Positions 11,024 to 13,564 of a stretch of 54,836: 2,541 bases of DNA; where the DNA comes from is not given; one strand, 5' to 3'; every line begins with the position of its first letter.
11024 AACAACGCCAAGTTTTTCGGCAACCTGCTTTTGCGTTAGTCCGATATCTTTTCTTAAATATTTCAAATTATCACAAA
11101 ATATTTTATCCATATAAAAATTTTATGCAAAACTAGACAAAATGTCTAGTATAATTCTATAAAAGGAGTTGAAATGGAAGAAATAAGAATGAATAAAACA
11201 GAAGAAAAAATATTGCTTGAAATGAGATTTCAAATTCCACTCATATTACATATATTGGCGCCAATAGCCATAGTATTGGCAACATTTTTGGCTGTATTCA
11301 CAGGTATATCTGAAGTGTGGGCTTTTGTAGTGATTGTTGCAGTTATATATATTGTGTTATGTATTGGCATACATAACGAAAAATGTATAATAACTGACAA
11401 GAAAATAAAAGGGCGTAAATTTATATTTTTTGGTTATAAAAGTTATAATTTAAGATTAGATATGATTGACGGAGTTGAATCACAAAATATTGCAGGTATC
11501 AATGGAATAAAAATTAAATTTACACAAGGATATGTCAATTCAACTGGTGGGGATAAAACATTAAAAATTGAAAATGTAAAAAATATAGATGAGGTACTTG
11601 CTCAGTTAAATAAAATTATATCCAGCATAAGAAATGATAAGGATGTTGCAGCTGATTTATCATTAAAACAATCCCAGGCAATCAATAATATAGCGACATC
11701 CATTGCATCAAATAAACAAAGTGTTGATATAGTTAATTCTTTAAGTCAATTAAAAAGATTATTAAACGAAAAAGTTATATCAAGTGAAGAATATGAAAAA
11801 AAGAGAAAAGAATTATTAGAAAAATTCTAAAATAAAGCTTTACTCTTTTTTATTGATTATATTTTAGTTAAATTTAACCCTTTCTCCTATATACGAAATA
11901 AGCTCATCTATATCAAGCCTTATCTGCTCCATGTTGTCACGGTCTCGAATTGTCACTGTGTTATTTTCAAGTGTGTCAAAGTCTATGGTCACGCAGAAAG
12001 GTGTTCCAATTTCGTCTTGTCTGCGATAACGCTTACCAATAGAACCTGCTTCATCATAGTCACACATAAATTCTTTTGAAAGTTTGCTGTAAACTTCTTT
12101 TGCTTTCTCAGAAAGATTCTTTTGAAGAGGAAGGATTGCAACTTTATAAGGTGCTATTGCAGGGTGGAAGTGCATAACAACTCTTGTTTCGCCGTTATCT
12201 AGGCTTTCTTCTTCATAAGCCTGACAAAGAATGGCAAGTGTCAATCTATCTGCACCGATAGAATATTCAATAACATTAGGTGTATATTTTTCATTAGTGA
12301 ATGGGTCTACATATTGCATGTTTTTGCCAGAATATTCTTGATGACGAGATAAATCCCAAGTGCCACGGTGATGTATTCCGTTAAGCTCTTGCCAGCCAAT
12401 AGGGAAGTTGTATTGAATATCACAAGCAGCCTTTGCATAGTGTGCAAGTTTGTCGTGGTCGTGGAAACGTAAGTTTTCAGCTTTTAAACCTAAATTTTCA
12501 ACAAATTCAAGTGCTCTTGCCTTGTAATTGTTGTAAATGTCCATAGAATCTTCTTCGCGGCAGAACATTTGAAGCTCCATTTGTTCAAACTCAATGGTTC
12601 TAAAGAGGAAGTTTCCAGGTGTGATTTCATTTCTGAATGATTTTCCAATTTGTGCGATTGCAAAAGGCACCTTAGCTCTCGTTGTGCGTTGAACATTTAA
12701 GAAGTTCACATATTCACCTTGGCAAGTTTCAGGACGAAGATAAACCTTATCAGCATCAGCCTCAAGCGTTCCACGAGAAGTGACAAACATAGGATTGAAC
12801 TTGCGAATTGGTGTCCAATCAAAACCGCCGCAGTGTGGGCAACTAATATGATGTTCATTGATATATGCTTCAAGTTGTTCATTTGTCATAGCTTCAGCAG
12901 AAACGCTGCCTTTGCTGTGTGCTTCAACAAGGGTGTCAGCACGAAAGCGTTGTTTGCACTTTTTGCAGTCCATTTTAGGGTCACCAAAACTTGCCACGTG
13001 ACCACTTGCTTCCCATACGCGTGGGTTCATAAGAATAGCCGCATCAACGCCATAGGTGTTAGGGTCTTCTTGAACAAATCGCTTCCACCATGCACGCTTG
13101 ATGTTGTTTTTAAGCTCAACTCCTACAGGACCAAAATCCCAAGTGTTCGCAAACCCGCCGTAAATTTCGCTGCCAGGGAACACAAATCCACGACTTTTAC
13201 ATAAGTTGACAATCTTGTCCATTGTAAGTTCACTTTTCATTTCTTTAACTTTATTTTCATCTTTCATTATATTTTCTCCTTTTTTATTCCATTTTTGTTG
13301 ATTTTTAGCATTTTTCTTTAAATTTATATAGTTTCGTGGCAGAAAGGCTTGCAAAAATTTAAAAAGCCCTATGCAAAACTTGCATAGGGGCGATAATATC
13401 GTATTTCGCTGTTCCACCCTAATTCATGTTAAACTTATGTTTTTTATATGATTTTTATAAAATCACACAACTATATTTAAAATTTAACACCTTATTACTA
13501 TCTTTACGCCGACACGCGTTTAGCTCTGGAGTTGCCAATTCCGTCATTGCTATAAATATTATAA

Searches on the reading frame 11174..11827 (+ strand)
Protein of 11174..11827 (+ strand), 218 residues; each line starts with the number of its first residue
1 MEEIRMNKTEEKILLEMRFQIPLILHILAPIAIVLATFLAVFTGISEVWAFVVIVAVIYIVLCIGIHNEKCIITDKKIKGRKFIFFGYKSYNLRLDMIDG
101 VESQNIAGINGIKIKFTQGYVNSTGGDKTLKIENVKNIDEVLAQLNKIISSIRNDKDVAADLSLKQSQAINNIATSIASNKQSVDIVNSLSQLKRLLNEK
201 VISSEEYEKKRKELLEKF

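Call 73: search_protein_families(library=pfam, proteins=[window:11174-11827:+])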
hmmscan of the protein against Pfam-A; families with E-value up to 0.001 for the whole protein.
window:11174-11827:+ (218 aa): 2 families
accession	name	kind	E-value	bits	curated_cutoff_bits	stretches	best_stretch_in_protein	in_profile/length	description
PF09851.14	SHOCT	-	2e-05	24.6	27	1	190-215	3-28/28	Short C-terminal domain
PF20612.3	SHOCT_2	-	2.5e-05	24.8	24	1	189-218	15-44/53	SHOCT domain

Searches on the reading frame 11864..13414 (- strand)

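Call 73: search_protein_families(library=pfam, proteins=[window:11864-13414:-])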
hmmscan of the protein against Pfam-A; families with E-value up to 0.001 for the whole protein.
window:11864-13414:- (516 aa): 2 families
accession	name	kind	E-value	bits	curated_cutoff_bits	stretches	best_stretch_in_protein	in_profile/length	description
PF03129.25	HGTP_anticodon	-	1.6e-26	92.7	21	1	424-511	1-93/94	Anticodon binding domain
PF00587.30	tRNA-synt_2b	-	1.7e-13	51.4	29.3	1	220-396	6-176/179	tRNA synthetase class II core domain (G, H, P, S and T)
